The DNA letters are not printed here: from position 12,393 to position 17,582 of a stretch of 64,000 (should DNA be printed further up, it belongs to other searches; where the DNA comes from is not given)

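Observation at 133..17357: Cell-surface island of about 17 kb: three giant secreted proteins with a dedicated GT-C-like glycosyltransferase and a nucleotidyltransferase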

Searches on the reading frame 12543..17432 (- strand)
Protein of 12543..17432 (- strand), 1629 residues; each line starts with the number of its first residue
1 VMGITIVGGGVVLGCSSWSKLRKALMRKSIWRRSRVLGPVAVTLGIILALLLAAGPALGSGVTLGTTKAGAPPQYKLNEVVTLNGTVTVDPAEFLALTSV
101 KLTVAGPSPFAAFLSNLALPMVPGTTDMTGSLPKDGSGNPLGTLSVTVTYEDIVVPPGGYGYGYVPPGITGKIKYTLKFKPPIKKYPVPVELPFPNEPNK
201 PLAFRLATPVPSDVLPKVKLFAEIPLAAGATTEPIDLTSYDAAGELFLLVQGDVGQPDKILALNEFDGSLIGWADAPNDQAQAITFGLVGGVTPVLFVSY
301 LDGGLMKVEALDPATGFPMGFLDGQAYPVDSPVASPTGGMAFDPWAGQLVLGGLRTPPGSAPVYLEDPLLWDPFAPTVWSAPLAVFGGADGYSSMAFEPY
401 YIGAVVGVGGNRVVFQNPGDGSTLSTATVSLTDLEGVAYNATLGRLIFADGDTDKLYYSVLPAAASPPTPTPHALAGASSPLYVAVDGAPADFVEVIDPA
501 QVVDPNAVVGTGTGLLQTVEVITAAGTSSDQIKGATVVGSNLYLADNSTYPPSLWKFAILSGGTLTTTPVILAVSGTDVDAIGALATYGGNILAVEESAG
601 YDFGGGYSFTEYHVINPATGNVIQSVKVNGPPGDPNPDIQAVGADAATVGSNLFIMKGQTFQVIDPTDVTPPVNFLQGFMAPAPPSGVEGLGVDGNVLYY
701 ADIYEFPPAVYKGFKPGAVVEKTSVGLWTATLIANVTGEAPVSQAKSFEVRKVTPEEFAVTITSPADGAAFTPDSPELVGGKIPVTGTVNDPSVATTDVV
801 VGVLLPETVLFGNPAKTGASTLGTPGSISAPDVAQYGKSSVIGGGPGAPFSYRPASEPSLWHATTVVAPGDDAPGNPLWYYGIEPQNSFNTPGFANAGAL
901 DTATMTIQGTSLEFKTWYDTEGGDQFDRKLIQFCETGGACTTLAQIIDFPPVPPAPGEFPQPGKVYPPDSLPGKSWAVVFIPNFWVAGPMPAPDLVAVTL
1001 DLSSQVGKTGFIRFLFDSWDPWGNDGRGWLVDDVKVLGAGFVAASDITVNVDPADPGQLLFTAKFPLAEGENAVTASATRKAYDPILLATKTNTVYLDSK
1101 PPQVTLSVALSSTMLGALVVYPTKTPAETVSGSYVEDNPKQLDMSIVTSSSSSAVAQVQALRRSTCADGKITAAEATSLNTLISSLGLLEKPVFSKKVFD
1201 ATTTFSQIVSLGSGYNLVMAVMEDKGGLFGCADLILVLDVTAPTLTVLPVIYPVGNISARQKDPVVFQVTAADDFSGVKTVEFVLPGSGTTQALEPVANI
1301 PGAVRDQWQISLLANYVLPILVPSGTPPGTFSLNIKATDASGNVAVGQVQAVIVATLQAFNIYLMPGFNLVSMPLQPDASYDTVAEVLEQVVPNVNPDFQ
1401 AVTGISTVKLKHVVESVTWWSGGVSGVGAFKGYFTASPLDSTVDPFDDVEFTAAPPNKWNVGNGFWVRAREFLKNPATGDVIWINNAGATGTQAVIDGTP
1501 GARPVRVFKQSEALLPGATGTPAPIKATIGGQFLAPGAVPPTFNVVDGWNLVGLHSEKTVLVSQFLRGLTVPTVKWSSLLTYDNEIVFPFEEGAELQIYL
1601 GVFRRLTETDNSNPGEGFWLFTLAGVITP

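Call 5: search_protein_families(library=pfam, proteins=[window:12543-17432:-], max_evalue=0.01)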
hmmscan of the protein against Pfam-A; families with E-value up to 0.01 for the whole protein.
window:12543-17432:- (1629 aa): 1 family
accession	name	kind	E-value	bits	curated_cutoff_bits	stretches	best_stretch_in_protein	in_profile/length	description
PF17957.7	Big_7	-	0.0013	19.8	24.1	0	1250-1290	5-44/70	Bacterial Ig domain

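Call 6: search_protein_families(library=ncbifam, proteins=[window:12543-17432:-], max_evalue=0.01)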
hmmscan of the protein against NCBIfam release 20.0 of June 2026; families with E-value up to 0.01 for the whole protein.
window:12543-17432:- (1629 aa): 1 family
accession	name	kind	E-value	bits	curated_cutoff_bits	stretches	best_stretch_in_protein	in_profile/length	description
NF047446.1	barrel_OmpL47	domain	0.0016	18.8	40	0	1265-1296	6-36/68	OmpL47-type beta-barrel domain-containing protein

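Call 37: search_solved_structures(query=window:12543-17357:-, max_evalue=1)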
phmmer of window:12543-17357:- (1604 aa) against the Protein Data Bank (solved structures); distinct sequences matched with E-value up to 1: 0.

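Call 50: find_encoding_contigs(protein=window:12543-17357:-, flank=10000, max_places=4)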
Protein window:12543-17357:- (1604 aa): 2 contigs read that carry it; 1 place shown.
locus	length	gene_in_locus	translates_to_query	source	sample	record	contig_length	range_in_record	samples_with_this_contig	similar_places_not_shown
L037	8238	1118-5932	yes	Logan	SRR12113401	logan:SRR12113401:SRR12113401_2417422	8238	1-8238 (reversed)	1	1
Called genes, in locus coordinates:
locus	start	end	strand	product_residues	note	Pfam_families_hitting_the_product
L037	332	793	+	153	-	PF13404:HTH_AsnC-type, PF13412:HTH_24, PF08279:HTH_11 (faint), PF01037:AsnC_trans_reg, PF22482:AsnC_trans_reg_3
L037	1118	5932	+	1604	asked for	-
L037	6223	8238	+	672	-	?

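Call 64: find_homologous_proteins(query=window:12543-17357:-, max_evalue=0.001)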
Query window:12543-17357:- (1604 aa): 2 proteins with E <= 0.001 among 8000 candidates.
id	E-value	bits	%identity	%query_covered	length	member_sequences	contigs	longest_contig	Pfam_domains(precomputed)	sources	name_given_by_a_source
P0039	0.0e+0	3470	100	97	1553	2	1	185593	-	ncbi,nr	ncbi:MAG: hypothetical protein HYY00_08830 [Chloroflexi bacterium]|nr:hypothetical protein [Chlorofl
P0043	3.8e-81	292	30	69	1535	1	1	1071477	PF09136.17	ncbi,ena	-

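Call 65: find_encoding_contigs(protein=P0043, flank=10000, max_places=2)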
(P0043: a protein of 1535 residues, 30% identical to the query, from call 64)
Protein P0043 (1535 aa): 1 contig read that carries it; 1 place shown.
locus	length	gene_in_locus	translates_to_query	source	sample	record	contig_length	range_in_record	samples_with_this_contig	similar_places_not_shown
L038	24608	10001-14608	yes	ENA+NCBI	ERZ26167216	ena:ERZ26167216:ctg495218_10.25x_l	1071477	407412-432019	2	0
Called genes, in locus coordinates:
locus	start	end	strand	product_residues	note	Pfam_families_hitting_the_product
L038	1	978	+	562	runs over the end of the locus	PF00496:SBP_bac_5, PF18203:IPTL-CTERM (faint)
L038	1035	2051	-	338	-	PF00296:Bac_luciferase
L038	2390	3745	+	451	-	PF01425:Amidase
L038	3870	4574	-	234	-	PF13555:AAA_29 (weak), PF00005:ABC_tran, PF02463:SMC_N (faint), PF13304:AAA_21 (faint)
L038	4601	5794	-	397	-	PF12704:MacB_PCD, PF02687:FtsX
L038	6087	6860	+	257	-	PF00106:adh_short, PF08659:KR, PF13561:adh_short_C2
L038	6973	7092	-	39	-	-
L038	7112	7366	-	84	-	PF01451:LMWPc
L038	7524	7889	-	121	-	PF13380:CoA_binding_2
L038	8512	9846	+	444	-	-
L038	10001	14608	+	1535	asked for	PF09136:Glucodextran_B (faint)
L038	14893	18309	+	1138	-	-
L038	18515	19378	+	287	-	PF02401:LYTB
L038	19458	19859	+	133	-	PF14489:QueF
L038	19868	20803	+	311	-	PF00459:Inositol_P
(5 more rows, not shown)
